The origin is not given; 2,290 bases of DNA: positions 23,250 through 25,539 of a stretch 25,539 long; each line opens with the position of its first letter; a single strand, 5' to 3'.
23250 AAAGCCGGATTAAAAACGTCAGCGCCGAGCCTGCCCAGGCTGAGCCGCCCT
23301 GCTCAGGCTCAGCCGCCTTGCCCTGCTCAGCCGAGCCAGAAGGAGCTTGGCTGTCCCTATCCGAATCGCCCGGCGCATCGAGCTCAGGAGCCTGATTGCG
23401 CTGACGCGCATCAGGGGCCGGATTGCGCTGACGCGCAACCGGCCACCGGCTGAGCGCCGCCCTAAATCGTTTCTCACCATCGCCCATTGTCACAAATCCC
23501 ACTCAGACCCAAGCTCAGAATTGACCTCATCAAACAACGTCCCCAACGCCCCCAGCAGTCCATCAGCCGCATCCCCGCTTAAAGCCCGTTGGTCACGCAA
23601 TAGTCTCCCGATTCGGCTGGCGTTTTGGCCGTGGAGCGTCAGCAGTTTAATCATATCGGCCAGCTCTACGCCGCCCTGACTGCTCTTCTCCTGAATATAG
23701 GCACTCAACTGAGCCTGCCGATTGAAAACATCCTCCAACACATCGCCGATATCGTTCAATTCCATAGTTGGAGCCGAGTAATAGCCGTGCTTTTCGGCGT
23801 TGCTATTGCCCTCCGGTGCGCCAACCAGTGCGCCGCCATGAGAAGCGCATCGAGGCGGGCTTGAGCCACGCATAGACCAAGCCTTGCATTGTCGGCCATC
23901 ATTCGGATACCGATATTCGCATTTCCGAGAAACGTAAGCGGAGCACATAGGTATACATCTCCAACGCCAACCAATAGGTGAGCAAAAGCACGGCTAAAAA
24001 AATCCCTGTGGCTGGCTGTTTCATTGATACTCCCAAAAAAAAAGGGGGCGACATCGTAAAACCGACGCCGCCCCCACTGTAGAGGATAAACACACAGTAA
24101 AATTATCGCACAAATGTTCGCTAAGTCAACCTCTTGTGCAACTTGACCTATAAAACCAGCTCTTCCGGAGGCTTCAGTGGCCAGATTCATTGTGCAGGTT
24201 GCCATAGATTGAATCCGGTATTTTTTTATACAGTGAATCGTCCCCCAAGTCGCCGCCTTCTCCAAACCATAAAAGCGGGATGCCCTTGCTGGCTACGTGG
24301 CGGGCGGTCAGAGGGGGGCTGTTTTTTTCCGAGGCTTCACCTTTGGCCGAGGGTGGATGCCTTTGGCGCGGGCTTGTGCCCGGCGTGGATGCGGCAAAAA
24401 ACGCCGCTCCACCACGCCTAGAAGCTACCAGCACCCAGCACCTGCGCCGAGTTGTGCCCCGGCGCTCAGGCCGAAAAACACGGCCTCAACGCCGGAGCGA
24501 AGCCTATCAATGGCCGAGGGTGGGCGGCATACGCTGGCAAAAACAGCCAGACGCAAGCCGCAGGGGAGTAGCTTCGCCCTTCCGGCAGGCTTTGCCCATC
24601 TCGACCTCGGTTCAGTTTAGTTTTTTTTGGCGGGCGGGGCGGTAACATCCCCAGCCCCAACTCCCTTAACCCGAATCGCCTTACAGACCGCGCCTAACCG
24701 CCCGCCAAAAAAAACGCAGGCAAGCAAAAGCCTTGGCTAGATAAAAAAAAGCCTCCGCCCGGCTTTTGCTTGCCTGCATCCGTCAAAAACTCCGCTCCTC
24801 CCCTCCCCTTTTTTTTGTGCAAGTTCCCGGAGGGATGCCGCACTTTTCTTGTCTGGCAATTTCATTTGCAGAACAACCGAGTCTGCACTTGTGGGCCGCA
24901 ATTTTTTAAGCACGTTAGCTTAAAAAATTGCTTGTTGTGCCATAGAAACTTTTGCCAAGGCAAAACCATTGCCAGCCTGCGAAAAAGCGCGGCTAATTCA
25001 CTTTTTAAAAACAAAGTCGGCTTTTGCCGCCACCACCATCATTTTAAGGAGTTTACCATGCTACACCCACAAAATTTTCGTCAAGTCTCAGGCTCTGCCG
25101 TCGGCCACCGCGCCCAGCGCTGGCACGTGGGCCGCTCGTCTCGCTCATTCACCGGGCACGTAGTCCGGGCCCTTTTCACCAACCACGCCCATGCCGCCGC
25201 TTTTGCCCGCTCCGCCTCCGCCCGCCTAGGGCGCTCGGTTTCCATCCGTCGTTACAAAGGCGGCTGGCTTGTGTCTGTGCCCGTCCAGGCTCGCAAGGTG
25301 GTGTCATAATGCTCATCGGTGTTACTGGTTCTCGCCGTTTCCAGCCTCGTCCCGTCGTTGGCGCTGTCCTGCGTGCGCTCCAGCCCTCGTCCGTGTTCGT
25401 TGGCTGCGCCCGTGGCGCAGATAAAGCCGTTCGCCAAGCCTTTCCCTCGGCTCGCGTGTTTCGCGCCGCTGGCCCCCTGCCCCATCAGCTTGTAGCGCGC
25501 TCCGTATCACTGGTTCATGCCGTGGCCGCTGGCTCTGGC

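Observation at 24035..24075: The late operon is gated by a near-ideal intrinsic terminator, implying antitermination control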

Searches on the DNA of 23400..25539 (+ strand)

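Call 7: search_dna_similar(query=window:23400-25539:+, collection=phages, mode=distant)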
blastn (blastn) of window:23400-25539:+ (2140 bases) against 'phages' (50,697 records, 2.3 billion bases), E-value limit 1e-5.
No match.

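Call 34: search_rna_families(source=window, start=23900, end=25400, threshold=evalue, max_evalue=5)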
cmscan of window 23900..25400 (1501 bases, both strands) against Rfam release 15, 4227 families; matches with E-value up to 5: 12.
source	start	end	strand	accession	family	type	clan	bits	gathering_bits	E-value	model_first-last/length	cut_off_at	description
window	24708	24785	-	RF00802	mir-207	Gene; miRNA;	-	27.9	88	0.012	1-78/78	no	mir-207 microRNA precursor family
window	24456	24498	-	RF03975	mir-5881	Gene; miRNA;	-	24.8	87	0.0047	13-55/67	no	mir-5881 microRNA precursor family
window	24716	24777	-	RF03560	mir-3926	Gene; miRNA;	-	23.8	82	0.16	1-63/63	no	mir-3926 microRNA precursor family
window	24716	24777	+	RF03560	mir-3926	Gene; miRNA;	-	22.4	82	0.35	1-63/63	no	mir-3926 microRNA precursor family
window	24711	24778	-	RF04343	Plastid-psbA-2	Cis-reg;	CL00153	21.6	55.8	0.39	1-60/60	no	Plastid-psbA-2 3UTR RNA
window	24710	24783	-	RF03879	mir-2831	Gene; miRNA;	-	20.2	90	0.69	1-75/75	no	mir-2831 microRNA precursor family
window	24713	24780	-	RF00073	MIR156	Gene; miRNA;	-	19.5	62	0.74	1-88/88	no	mir-156 microRNA precursor family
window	24711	24781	-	RF04279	mir-H20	Gene; miRNA;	CL00141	17.8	99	3.8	1-82/82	no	mir-H20 microRNA precursor family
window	24627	24784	+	RF00426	SCARNA15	Gene; snRNA; snoRNA; scaRNA;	CL00019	17.7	65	2.6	1-128/128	no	Small Cajal body specific RNA 15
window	25011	25055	+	RF00032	Histone3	Cis-reg;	-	17.5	34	0.16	1-46/46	no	Histone 3' UTR stem-loop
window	24447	24510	+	RF03975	mir-5881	Gene; miRNA;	-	16.4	87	2.5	1-67/67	no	mir-5881 microRNA precursor family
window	24029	24105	-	RF00519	suhB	Gene; sRNA;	CL00108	15.5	41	4.1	1-77/77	no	Makes More Granules Regulator RNA (mmgR)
